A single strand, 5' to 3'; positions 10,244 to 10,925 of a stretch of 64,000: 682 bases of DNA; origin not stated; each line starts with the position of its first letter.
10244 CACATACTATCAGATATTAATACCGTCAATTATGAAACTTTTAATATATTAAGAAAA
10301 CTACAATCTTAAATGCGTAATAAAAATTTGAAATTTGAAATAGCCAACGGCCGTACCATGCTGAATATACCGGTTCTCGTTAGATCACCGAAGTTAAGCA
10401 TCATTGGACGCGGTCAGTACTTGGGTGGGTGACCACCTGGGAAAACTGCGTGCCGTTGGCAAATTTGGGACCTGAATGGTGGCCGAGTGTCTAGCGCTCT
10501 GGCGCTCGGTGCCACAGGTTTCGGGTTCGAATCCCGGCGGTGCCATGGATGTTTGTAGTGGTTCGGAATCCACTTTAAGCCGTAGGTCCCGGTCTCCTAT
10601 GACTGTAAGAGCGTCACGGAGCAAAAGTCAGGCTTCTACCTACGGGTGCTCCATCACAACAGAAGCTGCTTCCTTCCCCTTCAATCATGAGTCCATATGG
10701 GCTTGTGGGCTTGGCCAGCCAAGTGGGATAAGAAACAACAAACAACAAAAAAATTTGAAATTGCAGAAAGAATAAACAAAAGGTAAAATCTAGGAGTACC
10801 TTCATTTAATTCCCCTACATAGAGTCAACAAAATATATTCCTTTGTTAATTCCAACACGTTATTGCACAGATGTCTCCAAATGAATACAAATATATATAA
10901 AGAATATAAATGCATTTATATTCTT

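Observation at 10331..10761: A full-length 5S rRNA sequence fused head-to-tail to a tRNA-derived SINE and flanked by direct repeats: a chimeric 5S-SINE retroposition product?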

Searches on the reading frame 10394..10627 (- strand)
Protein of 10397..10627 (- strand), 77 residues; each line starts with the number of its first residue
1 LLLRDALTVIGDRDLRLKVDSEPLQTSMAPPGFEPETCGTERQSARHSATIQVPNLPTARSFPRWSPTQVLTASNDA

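Call 13: find_homologous_proteins(query=window:10397-10627:-, max_evalue=10)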
Query seq(77 aa): no candidate shares three 5-residue words with the query. No homologue found.

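Call 23: find_encoding_contigs(protein=window:10394-10624:-, flank=5000, max_places=10)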
Protein window:10394-10624:- (76 aa): no gene with exactly this product is on record in the collection.

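Call 63: search_protein_representatives(protein=window:10394-10624:-)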
Query: 76 residues. Proteins with E-value up to 0.001 (for the whole library): 2; up to 1e-10: 0; up to 1e-30: 0. The best 2 are listed.
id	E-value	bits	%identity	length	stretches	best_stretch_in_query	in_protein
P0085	4.1e-04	36.8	92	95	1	27-52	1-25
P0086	4.7e-04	36.6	41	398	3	18-46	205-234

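Call 65: find_encoding_contigs(protein=P0085, flank=10000, max_places=6)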
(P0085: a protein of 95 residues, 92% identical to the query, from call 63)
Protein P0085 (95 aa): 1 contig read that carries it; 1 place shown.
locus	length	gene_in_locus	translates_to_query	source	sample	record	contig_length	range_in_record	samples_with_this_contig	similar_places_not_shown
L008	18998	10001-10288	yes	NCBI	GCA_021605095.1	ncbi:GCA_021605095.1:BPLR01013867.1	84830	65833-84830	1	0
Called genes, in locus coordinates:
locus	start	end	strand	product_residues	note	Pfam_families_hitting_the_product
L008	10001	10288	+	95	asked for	-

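Call 69: list_cluster_members(proteins=[P0085])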
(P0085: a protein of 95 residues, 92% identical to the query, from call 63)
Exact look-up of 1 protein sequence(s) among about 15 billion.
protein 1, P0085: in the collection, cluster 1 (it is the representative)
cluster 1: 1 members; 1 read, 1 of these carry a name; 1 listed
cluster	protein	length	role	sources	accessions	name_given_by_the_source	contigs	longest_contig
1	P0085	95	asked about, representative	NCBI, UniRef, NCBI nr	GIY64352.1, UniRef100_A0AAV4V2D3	hypothetical protein CEXT_788541 [Caerostris extrusa] | Uncharacterized protein n=1 Tax=Caerostris extrusa TaxID=172846 RepID=A0AAV4V2D3_CAEEX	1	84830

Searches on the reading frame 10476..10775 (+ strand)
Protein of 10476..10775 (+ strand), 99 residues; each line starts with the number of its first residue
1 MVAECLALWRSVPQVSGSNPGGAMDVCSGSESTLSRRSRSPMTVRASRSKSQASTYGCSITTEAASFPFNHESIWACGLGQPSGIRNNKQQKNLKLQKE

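Call 24: find_encoding_contigs(protein=window:10476-10775:+, flank=5000, max_places=10)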
Protein window:10476-10775:+ (99 aa): no gene with exactly this product is on record in the collection.
